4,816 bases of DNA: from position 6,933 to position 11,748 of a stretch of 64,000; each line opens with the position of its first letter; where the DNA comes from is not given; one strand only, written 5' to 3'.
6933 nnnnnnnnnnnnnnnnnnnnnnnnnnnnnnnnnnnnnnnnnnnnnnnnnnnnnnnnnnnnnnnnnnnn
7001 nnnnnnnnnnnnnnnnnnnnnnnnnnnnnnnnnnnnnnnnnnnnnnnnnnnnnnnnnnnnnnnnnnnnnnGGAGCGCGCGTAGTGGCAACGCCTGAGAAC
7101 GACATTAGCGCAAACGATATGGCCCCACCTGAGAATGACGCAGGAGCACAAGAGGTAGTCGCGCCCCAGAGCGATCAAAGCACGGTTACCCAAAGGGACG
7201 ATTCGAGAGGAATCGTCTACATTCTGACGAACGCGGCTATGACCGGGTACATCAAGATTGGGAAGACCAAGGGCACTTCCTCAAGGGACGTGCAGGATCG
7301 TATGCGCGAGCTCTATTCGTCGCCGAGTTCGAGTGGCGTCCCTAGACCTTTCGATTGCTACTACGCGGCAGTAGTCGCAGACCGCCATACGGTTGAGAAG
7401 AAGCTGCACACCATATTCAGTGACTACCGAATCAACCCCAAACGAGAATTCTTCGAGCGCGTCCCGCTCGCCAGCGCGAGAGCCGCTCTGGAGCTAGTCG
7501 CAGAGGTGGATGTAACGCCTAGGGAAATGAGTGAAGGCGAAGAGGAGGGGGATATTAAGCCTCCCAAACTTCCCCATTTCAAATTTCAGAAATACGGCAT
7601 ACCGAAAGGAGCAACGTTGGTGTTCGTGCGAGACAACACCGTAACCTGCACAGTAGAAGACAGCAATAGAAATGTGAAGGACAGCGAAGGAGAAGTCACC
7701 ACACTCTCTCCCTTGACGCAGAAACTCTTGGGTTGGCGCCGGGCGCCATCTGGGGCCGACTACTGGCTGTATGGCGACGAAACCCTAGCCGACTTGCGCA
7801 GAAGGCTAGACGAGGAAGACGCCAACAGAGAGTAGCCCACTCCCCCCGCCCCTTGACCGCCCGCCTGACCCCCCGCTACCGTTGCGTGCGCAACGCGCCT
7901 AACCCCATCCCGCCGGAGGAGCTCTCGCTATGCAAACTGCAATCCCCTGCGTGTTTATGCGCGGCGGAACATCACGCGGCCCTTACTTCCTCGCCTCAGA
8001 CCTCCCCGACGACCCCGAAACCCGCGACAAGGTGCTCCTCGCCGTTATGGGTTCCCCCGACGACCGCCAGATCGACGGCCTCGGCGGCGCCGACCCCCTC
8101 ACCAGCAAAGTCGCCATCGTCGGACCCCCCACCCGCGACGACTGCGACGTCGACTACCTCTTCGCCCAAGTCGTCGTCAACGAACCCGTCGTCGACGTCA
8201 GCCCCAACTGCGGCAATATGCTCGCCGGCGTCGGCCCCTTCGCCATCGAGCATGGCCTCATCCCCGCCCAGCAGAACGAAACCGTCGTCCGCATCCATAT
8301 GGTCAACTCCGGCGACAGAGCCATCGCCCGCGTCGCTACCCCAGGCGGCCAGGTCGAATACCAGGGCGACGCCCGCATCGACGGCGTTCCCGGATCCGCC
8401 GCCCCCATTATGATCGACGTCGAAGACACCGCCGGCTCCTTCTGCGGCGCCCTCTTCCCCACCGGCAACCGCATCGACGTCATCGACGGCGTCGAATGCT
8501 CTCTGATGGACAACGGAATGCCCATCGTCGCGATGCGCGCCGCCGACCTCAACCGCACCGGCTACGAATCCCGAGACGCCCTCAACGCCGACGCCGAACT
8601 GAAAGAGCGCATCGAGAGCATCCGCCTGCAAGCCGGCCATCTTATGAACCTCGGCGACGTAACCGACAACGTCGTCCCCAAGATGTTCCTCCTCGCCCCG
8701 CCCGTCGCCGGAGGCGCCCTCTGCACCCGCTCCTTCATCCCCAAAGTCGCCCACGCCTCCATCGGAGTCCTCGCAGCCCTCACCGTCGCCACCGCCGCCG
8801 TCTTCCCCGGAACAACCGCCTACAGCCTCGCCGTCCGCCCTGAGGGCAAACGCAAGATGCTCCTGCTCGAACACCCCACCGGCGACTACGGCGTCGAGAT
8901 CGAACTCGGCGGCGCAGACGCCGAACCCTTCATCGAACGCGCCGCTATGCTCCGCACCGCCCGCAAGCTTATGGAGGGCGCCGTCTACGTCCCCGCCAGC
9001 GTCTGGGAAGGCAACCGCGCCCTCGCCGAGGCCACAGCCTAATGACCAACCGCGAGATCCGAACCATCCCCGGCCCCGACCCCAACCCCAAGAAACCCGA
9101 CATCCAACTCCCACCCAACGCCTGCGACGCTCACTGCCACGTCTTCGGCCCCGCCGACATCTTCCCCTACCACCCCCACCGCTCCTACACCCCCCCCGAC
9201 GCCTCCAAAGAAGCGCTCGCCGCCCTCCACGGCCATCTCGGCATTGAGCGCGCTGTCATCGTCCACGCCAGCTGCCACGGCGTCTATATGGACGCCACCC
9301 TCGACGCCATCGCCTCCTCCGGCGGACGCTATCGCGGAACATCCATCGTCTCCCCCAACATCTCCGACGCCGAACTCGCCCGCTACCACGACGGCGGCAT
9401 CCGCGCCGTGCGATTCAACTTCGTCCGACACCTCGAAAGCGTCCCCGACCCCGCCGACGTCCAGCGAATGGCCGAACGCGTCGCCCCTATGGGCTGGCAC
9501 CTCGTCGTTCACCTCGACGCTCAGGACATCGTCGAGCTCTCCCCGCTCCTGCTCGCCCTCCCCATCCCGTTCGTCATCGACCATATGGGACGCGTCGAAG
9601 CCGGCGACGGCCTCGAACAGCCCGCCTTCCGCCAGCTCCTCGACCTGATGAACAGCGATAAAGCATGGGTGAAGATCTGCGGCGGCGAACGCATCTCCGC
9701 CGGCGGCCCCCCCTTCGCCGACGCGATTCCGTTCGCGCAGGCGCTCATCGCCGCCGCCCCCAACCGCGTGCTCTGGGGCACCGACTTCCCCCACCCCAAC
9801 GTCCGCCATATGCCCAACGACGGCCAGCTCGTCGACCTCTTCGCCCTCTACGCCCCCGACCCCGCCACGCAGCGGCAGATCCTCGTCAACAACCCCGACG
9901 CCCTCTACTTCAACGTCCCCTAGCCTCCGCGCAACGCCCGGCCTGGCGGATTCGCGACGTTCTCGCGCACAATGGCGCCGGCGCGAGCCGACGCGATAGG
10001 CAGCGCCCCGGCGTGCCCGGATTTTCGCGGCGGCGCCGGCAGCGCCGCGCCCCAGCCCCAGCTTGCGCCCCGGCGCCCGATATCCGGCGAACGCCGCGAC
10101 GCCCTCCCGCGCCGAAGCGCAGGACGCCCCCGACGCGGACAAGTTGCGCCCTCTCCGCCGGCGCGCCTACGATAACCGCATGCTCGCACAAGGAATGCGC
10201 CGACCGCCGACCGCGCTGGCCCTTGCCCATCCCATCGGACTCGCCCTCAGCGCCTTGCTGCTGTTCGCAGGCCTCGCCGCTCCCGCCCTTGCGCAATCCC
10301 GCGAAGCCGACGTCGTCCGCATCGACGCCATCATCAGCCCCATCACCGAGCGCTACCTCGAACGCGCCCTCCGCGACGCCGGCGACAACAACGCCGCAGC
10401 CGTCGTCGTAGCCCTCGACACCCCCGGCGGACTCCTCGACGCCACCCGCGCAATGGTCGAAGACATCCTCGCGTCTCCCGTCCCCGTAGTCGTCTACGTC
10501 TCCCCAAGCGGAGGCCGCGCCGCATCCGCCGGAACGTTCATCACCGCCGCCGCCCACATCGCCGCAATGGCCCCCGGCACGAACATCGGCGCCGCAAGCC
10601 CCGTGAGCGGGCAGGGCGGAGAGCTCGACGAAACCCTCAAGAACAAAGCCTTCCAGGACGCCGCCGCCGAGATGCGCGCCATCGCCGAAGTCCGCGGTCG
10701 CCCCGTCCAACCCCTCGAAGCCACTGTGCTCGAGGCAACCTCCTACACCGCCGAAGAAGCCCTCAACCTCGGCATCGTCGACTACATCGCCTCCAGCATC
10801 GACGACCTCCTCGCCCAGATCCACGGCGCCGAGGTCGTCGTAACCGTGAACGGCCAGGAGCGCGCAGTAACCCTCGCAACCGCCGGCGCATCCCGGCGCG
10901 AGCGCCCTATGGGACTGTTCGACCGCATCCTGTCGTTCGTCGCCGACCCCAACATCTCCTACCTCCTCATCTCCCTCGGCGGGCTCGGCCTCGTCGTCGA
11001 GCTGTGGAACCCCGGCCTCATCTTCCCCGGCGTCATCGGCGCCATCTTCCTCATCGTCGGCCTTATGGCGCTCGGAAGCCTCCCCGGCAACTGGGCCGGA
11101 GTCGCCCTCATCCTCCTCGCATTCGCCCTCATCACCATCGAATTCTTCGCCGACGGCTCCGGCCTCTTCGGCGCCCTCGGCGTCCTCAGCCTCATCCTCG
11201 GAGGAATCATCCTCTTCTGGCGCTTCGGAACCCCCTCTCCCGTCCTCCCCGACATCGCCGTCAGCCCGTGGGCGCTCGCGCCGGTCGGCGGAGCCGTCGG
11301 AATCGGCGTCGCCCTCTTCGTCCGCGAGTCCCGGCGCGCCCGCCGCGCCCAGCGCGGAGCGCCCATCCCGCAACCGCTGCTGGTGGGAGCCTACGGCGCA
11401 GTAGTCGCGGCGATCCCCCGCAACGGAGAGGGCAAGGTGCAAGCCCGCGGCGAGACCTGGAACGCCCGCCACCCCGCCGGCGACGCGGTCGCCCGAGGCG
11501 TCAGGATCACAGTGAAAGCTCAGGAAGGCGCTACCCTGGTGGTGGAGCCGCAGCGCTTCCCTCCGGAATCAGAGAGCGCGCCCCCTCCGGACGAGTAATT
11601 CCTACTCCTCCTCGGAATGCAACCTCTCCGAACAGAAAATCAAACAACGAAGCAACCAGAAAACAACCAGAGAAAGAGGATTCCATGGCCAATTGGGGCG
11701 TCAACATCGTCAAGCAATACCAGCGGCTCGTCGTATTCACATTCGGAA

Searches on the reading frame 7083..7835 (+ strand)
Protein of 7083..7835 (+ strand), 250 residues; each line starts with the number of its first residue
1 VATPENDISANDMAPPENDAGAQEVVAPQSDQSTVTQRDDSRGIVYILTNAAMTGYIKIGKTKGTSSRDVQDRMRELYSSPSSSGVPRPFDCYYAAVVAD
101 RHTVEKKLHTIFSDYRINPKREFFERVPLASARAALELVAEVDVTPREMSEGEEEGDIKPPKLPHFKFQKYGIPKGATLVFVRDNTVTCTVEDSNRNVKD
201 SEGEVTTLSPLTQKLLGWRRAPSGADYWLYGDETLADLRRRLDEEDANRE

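Call 53: search_protein_families(library=pfam, proteins=[window:7083-7835:+], max_evalue=0.001)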
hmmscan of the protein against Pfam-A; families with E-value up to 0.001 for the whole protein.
window:7083-7835:+ (250 aa): 2 families
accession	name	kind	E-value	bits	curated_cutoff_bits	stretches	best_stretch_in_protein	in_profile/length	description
PF10544.15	T5orf172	-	3e-14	53.8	20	1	43-138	1-99/101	T5orf172 domain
PF13455.12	MUG113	-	4.4e-12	46.8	22.3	1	58-137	2-71/73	Meiotically up-regulated gene 113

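Call 68: search_protein_families(library=padloc, proteins=[window:7083-7835:+], max_evalue=0.01)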
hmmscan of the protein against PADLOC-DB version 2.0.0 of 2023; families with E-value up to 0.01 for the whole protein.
window:7083-7835:+ (250 aa): 6 families
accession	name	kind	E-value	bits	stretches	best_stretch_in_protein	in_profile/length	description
PDLC05041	PDC-S57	-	2.5e-53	178.8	1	41-244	4-208/212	-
PDLC05043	PDC-S57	-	5.3e-39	132.1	1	42-244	4-218/221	-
PDLC03977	PD-Lambda-1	-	2.8e-09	34.4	1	40-145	353-455/496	-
PDLC05042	PDC-S57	-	3.5e-09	34.6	1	42-145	7-102/245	-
PDLC05040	PDC-S57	-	3.8e-07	28.2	1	41-124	2-78/229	-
PDLC03976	PD-Lambda-1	-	9.6e-07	26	1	37-145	351-456/491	-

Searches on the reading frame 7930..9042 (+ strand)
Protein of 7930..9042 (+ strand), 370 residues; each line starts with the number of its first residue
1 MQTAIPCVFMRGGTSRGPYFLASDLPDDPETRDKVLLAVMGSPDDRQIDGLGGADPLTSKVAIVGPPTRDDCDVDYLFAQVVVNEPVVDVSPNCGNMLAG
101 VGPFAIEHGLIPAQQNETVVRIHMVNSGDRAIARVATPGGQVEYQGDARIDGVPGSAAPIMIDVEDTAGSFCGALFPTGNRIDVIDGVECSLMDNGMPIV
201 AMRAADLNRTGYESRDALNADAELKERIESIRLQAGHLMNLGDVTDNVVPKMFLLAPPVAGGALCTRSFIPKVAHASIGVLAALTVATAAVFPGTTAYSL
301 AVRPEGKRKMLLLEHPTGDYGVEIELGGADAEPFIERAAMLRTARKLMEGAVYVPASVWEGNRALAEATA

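Call 13: search_protein_families(library=pfam, proteins=[window:7930-9042:+], max_evalue=0.0001)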
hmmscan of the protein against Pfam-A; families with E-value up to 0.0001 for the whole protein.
window:7930-9042:+ (370 aa): 2 families
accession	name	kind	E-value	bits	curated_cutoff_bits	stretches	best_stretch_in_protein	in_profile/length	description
PF04303.18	PrpF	-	3.5e-106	355.7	27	1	3-355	2-371/371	PrpF protein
PF05544.16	Pro_racemase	-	1.3e-05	24.9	27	1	60-167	55-153/325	Proline racemase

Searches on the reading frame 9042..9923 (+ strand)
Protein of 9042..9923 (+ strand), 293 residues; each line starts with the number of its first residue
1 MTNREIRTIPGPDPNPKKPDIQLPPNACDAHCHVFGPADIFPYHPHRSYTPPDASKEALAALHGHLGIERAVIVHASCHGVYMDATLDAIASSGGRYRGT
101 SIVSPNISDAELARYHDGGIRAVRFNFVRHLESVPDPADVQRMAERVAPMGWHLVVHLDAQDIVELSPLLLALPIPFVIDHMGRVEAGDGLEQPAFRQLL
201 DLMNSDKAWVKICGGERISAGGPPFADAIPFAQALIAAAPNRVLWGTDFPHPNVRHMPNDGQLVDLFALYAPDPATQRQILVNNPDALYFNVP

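Call 13: search_protein_families(library=pfam, proteins=[window:9042-9923:+], max_evalue=0.0001)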
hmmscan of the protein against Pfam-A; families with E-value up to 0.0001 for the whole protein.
window:9042-9923:+ (293 aa): 1 family
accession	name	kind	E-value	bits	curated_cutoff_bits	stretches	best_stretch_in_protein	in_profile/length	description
PF04909.20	Amidohydro_2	-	9.5e-54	183.5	26.4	1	28-289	1-287/289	Amidohydrolase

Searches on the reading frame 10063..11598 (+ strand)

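Call 13: search_protein_families(library=pfam, proteins=[window:10063-11598:+], max_evalue=0.0001)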
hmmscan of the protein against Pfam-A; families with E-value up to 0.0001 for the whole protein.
window:10063-11598:+ (511 aa): 4 families
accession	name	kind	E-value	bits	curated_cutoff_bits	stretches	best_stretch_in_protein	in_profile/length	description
PF25145.1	NfeD1b_N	-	7.7e-21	75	40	1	84-250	4-176/189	NfeD1b, N-terminal domain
PF24961.1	NfeD_membrane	-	1.5e-19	70.6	26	1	297-418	1-115/119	NfeD integral membrane domain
PF01957.25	NfeD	-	3.7e-11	43.5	29.1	1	440-496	4-57/57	NfeD-like C-terminal, partner-binding domain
PF00574.28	CLP_protease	-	9.6e-08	32.5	20.2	1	109-243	44-179/182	Clp protease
